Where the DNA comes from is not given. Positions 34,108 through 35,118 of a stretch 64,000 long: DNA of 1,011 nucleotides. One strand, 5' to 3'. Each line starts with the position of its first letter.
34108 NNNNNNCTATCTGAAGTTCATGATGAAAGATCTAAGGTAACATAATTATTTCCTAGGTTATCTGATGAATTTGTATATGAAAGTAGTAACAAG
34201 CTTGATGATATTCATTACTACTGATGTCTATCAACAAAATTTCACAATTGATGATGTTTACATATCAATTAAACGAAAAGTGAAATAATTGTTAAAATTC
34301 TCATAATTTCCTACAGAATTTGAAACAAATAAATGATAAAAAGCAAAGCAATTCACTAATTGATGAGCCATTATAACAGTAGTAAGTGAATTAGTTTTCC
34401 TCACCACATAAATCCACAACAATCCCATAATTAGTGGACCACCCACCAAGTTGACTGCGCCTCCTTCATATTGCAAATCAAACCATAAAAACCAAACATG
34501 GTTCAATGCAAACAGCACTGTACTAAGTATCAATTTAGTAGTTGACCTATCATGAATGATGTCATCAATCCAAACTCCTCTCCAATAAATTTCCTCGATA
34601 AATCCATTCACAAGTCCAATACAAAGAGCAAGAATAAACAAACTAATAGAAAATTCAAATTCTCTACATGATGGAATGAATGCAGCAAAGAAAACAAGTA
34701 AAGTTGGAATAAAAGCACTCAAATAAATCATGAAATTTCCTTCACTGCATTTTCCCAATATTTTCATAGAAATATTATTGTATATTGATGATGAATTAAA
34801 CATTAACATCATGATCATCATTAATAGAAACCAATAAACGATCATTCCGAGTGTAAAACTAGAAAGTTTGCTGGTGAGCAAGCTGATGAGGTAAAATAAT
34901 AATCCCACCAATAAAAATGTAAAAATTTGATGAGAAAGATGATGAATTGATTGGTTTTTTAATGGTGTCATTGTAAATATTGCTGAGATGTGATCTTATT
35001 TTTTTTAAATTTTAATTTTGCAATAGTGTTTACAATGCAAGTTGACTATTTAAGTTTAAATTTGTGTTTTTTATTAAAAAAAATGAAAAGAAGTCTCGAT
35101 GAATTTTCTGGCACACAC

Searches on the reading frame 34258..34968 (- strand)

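Call 63: search_protein_families(library=pfam, max_evalue=0.01, proteins=[window:34258-34968:-])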
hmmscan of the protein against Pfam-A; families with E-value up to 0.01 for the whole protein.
window:34258-34968:- (236 aa): 1 family
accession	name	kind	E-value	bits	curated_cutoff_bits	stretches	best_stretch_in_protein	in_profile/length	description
PF02517.21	Rce1-like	-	5.4e-13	49.5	22.4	1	109-207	3-92/93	Type II CAAX prenyl endopeptidase Rce1-like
